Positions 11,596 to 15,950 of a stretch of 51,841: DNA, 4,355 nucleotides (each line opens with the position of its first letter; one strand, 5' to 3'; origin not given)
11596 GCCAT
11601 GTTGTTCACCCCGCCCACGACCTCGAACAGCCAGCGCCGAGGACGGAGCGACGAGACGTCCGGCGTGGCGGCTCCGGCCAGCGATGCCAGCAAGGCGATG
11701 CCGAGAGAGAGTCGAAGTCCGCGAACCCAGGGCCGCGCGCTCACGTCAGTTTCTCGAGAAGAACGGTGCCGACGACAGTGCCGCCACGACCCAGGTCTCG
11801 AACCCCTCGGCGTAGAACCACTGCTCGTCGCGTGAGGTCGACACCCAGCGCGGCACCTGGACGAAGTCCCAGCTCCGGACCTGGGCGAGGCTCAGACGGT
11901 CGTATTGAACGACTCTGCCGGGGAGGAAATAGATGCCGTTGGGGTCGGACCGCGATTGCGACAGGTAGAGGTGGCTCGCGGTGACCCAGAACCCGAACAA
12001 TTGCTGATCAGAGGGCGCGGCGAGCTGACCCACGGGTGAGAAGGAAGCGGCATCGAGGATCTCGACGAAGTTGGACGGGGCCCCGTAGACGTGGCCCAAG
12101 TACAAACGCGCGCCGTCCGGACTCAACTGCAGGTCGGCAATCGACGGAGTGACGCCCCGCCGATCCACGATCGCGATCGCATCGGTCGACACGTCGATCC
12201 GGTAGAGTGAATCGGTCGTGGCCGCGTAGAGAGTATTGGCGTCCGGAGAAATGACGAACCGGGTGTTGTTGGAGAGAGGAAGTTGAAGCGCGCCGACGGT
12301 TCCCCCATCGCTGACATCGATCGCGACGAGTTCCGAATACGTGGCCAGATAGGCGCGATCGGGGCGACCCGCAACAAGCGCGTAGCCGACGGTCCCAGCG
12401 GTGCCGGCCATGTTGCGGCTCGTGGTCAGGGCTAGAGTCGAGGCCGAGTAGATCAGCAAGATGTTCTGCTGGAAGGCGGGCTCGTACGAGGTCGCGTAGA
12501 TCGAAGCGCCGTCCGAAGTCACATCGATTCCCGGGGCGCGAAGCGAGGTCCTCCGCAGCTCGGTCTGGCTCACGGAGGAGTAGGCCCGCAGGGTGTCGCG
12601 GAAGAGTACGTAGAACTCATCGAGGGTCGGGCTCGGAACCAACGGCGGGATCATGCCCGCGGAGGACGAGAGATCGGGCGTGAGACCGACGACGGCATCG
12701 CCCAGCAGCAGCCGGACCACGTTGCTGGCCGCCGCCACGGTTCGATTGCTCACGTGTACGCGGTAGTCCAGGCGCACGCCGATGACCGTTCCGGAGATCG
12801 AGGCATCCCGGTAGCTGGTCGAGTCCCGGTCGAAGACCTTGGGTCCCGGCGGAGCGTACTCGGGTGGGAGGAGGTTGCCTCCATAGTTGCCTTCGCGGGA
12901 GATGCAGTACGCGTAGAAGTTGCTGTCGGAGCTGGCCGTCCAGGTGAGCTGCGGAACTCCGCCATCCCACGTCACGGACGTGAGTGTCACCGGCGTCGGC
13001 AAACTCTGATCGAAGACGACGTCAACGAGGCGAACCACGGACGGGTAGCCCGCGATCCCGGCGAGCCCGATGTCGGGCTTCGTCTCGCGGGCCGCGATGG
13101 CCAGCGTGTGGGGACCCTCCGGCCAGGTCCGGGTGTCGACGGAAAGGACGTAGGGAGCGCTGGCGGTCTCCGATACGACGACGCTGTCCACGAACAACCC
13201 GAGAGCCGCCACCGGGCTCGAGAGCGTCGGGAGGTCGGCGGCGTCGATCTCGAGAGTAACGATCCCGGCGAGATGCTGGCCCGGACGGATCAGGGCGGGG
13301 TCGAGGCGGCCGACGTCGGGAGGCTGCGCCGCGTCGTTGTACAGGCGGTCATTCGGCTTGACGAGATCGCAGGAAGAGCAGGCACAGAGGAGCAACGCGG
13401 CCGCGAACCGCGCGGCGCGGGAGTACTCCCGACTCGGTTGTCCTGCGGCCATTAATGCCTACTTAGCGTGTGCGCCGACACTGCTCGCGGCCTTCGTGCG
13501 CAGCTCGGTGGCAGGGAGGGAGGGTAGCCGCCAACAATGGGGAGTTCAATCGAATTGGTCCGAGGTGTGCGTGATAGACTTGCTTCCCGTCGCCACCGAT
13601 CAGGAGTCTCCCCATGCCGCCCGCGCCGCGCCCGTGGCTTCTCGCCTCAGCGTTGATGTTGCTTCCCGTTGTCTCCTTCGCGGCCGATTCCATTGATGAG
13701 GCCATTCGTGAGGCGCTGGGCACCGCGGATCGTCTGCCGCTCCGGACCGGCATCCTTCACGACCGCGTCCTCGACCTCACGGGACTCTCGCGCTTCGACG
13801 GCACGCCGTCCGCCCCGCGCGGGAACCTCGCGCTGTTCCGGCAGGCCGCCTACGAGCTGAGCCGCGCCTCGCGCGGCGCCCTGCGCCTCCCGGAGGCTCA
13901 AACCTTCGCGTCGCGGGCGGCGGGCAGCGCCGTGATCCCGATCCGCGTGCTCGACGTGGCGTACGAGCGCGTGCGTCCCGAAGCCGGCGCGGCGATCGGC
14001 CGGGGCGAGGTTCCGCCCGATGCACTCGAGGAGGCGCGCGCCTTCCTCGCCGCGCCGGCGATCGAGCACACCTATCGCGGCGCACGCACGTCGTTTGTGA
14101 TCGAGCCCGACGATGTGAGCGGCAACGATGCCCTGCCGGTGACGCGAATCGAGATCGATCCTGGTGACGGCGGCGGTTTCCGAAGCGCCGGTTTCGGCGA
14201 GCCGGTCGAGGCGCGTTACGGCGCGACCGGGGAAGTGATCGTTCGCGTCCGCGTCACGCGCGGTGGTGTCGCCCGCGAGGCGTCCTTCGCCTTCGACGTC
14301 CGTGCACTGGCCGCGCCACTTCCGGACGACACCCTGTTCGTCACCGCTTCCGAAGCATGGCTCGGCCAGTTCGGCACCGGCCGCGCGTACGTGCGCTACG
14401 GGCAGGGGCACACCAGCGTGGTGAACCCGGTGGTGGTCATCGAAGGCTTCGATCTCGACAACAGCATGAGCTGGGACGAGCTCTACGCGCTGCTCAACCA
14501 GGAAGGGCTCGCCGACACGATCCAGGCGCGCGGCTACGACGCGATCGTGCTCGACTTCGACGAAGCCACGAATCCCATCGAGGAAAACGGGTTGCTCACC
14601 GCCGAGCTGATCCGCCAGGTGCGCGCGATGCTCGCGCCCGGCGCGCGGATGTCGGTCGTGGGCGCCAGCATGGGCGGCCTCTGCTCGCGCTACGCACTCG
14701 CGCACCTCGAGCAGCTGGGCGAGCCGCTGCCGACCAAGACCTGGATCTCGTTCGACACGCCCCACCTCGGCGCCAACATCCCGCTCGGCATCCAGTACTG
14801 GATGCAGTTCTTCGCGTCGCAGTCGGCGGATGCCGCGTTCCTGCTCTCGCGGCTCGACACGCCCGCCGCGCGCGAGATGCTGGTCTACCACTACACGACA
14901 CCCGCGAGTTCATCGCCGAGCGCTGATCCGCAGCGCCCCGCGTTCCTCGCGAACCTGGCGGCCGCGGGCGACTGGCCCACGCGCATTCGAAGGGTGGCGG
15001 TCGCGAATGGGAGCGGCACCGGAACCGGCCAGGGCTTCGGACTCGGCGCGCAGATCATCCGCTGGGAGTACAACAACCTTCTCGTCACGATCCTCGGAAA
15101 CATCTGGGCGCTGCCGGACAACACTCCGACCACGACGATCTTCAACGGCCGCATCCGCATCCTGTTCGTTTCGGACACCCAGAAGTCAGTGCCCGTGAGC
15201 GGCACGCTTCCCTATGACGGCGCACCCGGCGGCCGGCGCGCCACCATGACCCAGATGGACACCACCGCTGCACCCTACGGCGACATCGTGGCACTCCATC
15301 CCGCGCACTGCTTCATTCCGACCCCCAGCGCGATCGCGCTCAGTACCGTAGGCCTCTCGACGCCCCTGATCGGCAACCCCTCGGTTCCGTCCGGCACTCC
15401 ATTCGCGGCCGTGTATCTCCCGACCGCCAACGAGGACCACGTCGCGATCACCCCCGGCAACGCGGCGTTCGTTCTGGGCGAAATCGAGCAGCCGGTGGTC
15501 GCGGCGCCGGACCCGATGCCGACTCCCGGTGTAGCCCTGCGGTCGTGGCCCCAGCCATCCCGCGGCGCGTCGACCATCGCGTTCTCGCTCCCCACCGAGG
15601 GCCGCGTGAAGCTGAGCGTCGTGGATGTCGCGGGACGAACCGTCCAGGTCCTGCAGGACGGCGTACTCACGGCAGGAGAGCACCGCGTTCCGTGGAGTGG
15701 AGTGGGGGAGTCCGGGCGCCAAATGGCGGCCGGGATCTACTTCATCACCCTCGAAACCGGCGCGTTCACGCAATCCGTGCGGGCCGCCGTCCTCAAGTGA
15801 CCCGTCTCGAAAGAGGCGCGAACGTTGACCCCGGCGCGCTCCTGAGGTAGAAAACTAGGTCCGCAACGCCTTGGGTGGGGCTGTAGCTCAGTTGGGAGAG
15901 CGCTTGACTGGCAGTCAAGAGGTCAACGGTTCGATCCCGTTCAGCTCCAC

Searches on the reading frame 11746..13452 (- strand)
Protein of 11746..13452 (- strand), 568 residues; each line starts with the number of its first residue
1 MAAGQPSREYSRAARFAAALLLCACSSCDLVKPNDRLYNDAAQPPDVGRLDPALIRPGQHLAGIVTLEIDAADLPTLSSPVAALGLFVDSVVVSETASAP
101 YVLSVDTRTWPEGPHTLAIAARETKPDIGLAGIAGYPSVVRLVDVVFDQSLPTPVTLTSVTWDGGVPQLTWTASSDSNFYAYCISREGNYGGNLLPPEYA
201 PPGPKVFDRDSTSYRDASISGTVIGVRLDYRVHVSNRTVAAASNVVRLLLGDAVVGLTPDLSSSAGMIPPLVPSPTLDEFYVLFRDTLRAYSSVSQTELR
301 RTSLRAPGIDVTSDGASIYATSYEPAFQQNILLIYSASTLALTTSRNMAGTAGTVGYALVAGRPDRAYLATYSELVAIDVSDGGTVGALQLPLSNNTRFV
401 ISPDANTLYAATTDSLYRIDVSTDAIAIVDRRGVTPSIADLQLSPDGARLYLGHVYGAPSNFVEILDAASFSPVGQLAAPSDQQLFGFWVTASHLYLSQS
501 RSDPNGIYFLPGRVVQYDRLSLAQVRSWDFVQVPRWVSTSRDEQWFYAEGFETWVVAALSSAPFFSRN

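Call 8: search_protein_families(library=pfam, proteins=[window:11746-13452:-], max_evalue=0.1)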
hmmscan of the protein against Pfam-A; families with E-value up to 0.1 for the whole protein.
window:11746-13452:- (568 aa): 1 family
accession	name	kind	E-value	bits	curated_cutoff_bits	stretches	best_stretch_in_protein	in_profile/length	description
PF17957.7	Big_7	-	0.00098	20.2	24.1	1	58-118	11-69/70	Bacterial Ig domain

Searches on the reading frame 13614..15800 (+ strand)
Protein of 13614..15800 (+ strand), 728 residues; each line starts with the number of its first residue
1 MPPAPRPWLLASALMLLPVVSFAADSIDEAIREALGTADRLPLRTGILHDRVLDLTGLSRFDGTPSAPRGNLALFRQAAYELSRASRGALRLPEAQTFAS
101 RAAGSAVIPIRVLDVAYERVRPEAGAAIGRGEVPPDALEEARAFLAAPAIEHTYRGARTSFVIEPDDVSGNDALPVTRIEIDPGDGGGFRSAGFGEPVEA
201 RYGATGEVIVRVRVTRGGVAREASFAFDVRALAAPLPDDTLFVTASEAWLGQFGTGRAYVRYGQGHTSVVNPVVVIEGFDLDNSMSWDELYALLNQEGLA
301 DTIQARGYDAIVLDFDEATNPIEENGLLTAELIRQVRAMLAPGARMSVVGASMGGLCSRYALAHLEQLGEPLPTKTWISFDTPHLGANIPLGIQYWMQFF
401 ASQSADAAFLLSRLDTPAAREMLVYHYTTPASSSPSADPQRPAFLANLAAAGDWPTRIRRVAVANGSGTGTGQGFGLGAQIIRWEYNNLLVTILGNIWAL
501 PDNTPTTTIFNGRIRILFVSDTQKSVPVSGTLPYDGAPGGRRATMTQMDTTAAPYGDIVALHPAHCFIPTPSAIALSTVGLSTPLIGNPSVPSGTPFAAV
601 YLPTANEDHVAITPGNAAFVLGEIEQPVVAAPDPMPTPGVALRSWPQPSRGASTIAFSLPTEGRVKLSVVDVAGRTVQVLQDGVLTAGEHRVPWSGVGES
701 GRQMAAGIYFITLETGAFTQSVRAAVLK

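Call 8: search_protein_families(library=pfam, proteins=[window:13614-15800:+], max_evalue=0.1)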
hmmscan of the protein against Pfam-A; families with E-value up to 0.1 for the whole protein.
window:13614-15800:+ (728 aa): 5 families
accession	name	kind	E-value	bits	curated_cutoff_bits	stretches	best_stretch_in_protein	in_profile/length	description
PF13860.13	FlgD_ig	-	1e-07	32.2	27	1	663-714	23-74/79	FlgD Ig-like domain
PF05057.20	DUF676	-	1.4e-06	28.5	20.3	1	331-389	65-130/217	Putative serine esterase (DUF676)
PF00561.26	Abhydrolase_1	-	0.012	15.8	25.8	1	272-365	2-90/245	alpha/beta hydrolase fold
PF18962.6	Por_Secre_tail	-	0.038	14.7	27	0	645-717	2-66/75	Secretion system C-terminal sorting domain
PF07819.20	PGAP1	-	0.093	12.9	24.3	0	331-392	74-137/233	PGAP1-like alpha/beta domain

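Call 40: find_related_loci(query=window:13614-15800:+, collection=genome_contigs, flank=10000)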
Query window:13614-15800:+ (728 aa) in genome_contigs; peptide patterns used: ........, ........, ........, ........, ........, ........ (x = any residue, [..] = any of these).
140 stretches matched a pattern; 2 encode a relative of the query (tblastn E <= 1e-3); 2 distinct loci.
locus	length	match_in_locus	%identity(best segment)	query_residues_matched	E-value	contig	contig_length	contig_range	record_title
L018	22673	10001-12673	43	23-723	2e-176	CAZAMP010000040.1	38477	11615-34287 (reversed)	MAG TPA_asm: uncultured bacterium isolate SRP077602_co10_281 genome assembly, contig: NODE_3229_length_38477_cov_9.64223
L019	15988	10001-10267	29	635-728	3e-10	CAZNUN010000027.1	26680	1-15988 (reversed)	MAG TPA_asm: uncultured bacterium isolate SRP167436_co1_73 genome assembly, contig: NODE_2668_length_26680_cov_22.695437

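Call 50: find_related_loci(query=window:13614-15800:+, collection=metagenome_contigs, flank=10000)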
Query window:13614-15800:+ (728 aa) in metagenome_contigs; peptide patterns used: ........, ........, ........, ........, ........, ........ (x = any residue, [..] = any of these).
143 stretches matched a pattern; 12 encode a relative of the query (tblastn E <= 1e-3); 12 distinct loci.
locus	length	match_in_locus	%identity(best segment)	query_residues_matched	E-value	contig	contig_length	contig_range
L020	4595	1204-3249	49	45-721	0e+0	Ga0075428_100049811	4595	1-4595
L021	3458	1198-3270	47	45-725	0e+0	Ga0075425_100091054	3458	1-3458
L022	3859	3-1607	53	188-721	1e-178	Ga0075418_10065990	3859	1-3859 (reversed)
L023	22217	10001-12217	48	1-723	0e+0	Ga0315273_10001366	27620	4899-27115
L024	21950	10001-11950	52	61-728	0e+0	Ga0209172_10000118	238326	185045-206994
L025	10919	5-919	50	410-714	2e-82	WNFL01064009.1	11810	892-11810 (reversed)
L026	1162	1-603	64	524-728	2e-82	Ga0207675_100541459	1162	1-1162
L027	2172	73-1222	41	327-709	2e-46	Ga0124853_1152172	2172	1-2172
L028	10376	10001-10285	34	634-728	2e-15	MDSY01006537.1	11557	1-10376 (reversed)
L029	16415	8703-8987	34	634-728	3e-15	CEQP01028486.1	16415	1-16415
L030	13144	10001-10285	34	634-728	2e-15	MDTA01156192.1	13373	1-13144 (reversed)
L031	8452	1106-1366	34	635-727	9e-11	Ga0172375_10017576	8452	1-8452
